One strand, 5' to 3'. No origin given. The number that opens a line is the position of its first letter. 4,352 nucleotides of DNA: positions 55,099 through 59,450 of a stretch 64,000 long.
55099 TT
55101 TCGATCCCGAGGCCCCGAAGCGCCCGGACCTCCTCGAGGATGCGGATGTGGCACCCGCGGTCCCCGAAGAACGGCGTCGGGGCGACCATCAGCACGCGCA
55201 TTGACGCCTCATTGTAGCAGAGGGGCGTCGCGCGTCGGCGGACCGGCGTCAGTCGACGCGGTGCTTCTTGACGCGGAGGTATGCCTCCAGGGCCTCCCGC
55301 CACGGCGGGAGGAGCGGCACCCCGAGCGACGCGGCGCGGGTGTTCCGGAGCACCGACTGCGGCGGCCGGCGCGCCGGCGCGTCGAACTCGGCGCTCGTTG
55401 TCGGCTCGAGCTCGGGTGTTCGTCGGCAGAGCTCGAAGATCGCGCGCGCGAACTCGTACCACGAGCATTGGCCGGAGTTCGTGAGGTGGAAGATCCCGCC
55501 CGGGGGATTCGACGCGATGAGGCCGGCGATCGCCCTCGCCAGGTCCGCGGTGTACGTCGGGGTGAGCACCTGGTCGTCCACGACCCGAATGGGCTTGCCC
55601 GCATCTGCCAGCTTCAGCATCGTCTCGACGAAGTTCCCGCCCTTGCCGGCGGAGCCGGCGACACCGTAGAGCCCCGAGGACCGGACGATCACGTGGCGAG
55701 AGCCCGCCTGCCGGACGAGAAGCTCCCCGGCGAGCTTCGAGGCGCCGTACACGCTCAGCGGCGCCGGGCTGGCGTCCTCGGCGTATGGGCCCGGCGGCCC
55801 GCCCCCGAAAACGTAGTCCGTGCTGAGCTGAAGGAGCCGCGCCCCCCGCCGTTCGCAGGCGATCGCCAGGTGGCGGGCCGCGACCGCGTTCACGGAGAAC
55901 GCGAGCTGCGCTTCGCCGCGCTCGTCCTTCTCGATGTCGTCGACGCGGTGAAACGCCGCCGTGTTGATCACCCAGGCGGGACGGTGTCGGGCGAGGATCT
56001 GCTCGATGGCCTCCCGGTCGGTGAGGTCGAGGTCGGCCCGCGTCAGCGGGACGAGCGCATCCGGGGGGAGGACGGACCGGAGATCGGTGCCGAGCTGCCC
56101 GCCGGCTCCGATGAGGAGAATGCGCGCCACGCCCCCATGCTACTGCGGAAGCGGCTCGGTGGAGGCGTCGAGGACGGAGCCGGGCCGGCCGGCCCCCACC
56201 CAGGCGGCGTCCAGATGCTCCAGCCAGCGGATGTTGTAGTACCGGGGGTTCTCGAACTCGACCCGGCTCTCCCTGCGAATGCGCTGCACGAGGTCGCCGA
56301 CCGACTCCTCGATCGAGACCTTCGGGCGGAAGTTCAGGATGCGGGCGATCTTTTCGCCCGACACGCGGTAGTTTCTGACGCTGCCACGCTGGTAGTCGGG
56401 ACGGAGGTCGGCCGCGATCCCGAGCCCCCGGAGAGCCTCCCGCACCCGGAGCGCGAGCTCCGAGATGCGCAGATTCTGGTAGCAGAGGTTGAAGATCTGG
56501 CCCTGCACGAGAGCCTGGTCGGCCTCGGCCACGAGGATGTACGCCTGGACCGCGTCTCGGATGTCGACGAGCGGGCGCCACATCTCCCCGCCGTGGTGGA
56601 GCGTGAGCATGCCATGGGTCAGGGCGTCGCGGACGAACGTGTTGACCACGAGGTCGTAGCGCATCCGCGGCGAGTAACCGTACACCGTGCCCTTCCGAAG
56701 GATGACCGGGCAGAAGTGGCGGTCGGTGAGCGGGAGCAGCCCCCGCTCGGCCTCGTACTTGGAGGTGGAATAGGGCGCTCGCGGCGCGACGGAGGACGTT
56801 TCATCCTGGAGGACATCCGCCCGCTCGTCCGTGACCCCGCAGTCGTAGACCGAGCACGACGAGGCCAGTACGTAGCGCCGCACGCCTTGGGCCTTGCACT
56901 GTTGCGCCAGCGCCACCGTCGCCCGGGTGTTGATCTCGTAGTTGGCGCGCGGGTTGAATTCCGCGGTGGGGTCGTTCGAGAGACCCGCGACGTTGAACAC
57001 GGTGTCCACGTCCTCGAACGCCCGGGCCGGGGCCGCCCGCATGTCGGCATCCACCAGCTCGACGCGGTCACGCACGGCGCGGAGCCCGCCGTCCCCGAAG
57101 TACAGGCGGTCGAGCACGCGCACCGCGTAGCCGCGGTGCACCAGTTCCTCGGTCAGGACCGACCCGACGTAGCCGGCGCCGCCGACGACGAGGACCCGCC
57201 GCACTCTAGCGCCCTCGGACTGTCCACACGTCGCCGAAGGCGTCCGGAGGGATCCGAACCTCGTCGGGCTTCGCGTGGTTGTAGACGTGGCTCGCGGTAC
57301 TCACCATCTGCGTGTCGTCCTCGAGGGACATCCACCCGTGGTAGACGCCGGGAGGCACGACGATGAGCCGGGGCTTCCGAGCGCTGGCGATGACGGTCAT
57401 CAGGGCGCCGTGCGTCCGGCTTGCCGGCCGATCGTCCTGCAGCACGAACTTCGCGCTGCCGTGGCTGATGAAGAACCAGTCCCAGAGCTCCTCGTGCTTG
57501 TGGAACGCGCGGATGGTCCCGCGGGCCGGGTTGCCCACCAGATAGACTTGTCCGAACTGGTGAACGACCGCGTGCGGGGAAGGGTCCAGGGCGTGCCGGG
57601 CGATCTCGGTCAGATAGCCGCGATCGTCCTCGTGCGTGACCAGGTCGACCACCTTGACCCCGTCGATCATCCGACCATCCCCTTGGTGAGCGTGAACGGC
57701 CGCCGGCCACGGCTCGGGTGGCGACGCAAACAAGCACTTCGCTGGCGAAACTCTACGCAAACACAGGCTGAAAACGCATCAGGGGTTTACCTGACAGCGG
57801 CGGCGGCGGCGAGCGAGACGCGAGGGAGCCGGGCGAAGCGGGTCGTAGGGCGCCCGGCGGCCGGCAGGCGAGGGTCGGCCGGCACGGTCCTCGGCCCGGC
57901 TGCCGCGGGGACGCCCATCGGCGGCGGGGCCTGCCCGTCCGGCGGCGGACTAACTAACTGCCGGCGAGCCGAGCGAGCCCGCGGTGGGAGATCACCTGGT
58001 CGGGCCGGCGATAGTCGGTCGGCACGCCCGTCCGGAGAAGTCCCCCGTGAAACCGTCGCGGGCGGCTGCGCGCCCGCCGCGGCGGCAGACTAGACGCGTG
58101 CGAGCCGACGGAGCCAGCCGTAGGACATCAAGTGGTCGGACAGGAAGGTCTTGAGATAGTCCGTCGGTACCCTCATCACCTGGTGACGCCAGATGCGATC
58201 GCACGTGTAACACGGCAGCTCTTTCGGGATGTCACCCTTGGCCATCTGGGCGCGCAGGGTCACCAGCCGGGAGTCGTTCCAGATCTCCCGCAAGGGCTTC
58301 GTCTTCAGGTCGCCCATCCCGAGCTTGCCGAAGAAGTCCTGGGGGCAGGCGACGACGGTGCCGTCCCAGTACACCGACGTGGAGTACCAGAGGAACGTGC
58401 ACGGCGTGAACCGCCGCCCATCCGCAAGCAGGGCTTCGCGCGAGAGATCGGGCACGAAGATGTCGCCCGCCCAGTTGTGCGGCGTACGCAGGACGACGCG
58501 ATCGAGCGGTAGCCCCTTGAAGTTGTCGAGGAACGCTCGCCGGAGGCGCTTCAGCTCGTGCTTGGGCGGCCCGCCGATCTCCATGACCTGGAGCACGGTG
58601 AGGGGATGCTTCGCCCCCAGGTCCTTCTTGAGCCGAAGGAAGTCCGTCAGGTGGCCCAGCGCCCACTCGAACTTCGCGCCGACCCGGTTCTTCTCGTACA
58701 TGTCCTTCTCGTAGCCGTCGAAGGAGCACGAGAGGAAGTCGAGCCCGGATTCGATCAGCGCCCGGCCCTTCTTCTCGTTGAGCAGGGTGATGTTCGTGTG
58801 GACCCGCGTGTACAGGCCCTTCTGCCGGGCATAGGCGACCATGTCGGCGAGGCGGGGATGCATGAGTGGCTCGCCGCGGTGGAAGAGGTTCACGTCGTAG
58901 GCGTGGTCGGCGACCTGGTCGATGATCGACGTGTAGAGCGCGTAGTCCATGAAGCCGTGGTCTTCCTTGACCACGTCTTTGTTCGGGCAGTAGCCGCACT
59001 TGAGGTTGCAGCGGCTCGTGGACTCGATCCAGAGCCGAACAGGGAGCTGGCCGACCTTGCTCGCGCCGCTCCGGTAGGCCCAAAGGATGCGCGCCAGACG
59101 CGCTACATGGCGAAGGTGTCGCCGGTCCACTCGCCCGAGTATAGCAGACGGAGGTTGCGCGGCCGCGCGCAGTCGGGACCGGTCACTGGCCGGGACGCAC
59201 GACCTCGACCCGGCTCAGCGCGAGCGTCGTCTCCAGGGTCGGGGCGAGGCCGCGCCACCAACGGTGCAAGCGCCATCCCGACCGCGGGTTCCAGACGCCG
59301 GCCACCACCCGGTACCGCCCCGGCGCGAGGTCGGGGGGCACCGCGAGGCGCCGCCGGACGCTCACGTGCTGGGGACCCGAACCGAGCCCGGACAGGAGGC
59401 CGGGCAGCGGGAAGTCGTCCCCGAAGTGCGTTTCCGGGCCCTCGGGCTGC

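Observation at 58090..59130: Lower-GC radical SAM/SPASM gene embedded in the sugar-modification operon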

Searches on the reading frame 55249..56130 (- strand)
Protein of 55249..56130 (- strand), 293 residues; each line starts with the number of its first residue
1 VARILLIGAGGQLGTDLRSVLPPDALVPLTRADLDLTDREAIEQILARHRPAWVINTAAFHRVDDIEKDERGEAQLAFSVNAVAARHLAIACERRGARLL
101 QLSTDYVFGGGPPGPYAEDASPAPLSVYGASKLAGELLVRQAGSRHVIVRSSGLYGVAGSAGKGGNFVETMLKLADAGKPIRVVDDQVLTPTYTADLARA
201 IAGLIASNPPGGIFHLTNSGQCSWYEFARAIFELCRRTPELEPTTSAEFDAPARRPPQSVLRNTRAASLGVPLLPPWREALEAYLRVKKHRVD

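Call 5: search_protein_families(library=pfam, proteins=[window:55249-56130:-], max_evalue=0.01)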
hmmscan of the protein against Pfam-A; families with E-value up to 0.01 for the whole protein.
window:55249-56130:- (293 aa): 4 families
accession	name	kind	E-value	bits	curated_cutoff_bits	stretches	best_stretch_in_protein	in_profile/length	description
PF04321.23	RmlD_sub_bind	-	2.4e-87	293.1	27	1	3-286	2-283/287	RmlD substrate binding domain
PF01370.27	Epimerase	-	1.9e-22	80.3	20.9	1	4-212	1-235/240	NAD dependent epimerase/dehydratase family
PF16363.11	GDP_Man_Dehyd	-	1.3e-14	54.8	27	1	33-171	58-196/332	GDP-mannose 4,6 dehydratase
PF02719.21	Polysacc_synt_2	-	1.7e-05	24.6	20.2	1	35-188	62-199/293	Polysaccharide biosynthesis protein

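Call 6: search_protein_families(library=ncbifam, proteins=[window:55249-56130:-], max_evalue=0.01)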
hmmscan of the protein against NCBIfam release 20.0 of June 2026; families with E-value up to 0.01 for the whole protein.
window:55249-56130:- (293 aa): 8 families
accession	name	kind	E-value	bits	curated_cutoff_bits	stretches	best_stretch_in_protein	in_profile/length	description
TIGR01214.1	rmlD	equivalog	5.4e-90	301.4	224.05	1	3-286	1-283/285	dTDP-4-dehydrorhamnose reductase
NF007440.0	PRK09987.1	equivalog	5.4e-40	137.5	308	1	3-282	2-287/299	dTDP-4-dehydrorhamnose reductase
TIGR01181.1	dTDP_gluc_dehyt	equivalog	2.1e-10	40.2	365.1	1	34-237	57-263/321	dTDP-glucose 4,6-dehydratase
TIGR01179.1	galE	equivalog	1.2e-06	27.6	262.3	1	33-142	53-159/332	UDP-glucose 4-epimerase GalE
NF043036.1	ErythonDh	equivalog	4.1e-06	26.2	325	1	32-141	57-162/321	D-erythronate dehydrogenase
NF007582.0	PRK10217.1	equivalog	2.8e-05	23.4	698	1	33-236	57-271/355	dTDP-glucose 4,6-dehydratase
TIGR01746.1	Thioester-redct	subfamily_domain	0.00021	20.6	213.35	1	121-232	159-278/371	thioester reductase domain-containing protein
TIGR02197.1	heptose_epim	equivalog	0.00059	19.1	274.6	0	71-141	81-151/316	ADP-glyceromanno-heptose 6-epimerase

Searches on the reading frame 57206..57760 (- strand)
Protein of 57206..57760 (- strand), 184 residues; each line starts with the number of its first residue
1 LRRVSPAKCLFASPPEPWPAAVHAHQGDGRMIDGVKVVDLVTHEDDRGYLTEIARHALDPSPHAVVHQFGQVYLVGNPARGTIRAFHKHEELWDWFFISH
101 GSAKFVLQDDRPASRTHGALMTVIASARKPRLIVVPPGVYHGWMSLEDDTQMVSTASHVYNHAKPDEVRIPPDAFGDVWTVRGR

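Call 5: search_protein_families(library=pfam, proteins=[window:57206-57760:-], max_evalue=0.01)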
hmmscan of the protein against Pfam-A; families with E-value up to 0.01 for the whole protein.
window:57206-57760:- (184 aa): 3 families
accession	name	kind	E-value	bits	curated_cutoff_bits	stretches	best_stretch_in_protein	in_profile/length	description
PF00908.23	dTDP_sugar_isom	-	4.3e-16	59.5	27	1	32-171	4-144/168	dTDP-4-dehydrorhamnose 3,5-epimerase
PF05523.17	FdtA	-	4.1e-05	23.8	23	1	34-162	2-116/131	WxcM-like, C-terminal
PF14667.12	Polysacc_synt_C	-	0.00024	21.6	28.7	1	43-167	1-110/111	Polysaccharide biosynthesis C-terminal domain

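Call 6: search_protein_families(library=ncbifam, proteins=[window:57206-57760:-], max_evalue=0.01)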
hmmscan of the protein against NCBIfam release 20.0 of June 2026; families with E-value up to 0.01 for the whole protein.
window:57206-57760:- (184 aa): 2 families
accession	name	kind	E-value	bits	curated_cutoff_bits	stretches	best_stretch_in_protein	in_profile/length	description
TIGR01221.1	rmlC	equivalog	2.3e-07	30.8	155.75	1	31-163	6-138/176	dTDP-4-dehydrorhamnose 3,5-epimerase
TIGR04366.1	cupin_WbuC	subfamily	0.00078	19.3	42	1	80-166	43-125/132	WbuC family cupin fold metalloprotein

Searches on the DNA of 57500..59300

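Call 46: search_rna_families(source=window, start=57500, end=59300, threshold=evalue, max_evalue=1)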
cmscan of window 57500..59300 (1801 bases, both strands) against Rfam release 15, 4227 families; matches with E-value up to 1: 0.
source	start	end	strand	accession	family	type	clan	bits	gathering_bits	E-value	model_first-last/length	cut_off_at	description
